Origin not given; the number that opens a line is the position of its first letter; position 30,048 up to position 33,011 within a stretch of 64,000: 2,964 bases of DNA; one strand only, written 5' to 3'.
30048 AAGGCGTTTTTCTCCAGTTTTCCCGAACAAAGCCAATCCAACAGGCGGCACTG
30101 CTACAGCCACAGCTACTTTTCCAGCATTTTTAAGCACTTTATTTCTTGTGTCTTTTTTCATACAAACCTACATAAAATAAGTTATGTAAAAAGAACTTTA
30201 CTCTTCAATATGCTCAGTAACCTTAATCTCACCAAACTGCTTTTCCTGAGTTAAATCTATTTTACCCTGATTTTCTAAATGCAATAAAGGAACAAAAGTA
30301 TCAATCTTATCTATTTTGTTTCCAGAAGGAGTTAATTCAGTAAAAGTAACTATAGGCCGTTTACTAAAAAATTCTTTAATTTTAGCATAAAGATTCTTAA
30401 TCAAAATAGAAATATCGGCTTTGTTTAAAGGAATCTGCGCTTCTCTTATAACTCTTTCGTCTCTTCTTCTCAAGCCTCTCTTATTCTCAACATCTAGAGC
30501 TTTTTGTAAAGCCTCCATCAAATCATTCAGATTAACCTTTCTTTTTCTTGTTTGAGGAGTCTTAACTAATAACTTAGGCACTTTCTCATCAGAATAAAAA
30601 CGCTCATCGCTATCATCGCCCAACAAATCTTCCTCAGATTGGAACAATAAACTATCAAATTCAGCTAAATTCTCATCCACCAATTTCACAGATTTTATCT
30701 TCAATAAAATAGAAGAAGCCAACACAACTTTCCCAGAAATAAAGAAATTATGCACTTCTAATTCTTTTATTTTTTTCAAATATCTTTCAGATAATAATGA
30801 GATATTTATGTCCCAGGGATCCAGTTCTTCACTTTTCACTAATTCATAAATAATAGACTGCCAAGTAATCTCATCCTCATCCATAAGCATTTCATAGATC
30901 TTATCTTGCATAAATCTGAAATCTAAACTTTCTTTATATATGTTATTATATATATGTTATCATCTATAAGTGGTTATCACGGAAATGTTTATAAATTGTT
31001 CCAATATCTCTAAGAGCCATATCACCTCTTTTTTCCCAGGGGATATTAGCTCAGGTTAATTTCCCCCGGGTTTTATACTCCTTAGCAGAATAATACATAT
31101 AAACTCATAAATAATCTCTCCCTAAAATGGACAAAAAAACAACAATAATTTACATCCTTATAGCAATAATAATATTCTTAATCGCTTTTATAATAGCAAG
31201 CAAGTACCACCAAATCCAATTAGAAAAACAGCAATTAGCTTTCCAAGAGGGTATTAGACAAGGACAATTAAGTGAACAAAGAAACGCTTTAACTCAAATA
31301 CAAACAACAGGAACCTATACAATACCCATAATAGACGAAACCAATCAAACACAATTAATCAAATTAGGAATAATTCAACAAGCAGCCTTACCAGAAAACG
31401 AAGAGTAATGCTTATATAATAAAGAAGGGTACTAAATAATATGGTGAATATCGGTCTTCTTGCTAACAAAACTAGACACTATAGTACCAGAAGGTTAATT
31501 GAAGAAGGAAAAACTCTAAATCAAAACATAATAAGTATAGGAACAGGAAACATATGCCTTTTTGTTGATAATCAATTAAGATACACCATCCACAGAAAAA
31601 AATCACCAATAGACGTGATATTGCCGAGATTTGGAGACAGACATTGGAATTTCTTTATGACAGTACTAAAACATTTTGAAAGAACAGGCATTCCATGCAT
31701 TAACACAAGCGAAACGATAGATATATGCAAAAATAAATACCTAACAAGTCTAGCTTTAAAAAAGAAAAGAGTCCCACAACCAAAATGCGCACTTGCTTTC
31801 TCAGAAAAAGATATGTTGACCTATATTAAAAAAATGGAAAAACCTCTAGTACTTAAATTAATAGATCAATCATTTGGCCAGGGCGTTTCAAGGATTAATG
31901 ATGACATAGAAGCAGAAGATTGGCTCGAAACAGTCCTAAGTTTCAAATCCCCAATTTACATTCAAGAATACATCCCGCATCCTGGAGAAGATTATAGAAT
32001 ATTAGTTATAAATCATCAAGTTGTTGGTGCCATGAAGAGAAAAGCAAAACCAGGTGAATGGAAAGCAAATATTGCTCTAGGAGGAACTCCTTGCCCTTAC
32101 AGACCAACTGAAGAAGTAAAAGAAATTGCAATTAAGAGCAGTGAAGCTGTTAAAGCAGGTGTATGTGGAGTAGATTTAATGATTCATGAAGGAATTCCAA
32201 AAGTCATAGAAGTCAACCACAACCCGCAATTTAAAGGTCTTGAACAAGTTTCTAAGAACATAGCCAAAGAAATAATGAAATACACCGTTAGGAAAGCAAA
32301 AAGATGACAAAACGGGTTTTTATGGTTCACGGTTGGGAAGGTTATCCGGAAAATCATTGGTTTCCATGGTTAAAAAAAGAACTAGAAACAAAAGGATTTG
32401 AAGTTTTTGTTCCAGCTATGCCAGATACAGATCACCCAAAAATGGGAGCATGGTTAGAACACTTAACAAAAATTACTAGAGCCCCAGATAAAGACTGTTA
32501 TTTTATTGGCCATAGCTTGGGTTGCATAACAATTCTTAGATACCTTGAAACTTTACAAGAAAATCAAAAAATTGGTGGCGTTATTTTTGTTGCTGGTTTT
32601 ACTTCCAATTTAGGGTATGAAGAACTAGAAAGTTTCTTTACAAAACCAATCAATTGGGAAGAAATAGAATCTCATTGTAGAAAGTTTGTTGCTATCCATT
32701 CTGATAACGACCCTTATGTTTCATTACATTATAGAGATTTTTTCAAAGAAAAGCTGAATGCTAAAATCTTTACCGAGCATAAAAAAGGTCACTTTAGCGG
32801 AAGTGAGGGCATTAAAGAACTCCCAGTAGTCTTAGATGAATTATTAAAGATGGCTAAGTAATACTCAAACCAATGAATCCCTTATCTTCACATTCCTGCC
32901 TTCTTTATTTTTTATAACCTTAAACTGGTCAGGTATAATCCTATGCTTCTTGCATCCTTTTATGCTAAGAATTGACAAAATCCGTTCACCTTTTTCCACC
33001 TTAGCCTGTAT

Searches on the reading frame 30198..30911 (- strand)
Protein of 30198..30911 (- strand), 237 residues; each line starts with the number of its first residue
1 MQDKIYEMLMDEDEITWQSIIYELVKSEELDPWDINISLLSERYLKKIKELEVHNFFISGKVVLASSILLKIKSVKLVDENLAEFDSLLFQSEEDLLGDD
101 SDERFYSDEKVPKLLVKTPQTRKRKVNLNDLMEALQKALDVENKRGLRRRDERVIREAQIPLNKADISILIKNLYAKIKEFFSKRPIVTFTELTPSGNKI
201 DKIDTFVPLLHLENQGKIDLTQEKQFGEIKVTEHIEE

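Call 81: search_protein_families(library=pfam, proteins=[window:30198-30911:-], max_evalue=0.0001)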
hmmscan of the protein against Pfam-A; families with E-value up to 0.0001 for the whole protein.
window:30198-30911:- (237 aa): 1 family
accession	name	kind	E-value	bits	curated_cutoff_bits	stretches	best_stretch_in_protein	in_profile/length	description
PF02616.19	SMC_ScpA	-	2.3e-12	47.8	24.6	1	24-232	1-230/232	Segregation and condensation protein ScpA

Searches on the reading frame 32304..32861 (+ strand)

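Call 82: search_protein_families(library=pfam, proteins=[window:32304-32861:+], max_evalue=0.0001)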
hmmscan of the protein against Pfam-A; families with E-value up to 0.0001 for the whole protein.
window:32304-32861:+ (185 aa): 4 families
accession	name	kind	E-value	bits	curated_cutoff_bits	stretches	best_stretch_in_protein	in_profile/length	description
PF06821.19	Ser_hydrolase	-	6.8e-27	94.9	22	1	6-178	2-168/172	Serine hydrolase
PF00561.26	Abhydrolase_1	-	4.3e-08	33.6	25.8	1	4-107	2-111/245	alpha/beta hydrolase fold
PF12697.13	Abhydrolase_6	-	2.1e-05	25.8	26.3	0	5-99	1-95/217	Alpha/beta hydrolase family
PF10230.15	LIDHydrolase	-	3.2e-05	24.2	27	0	54-103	75-123/262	Lipid-droplet associated hydrolase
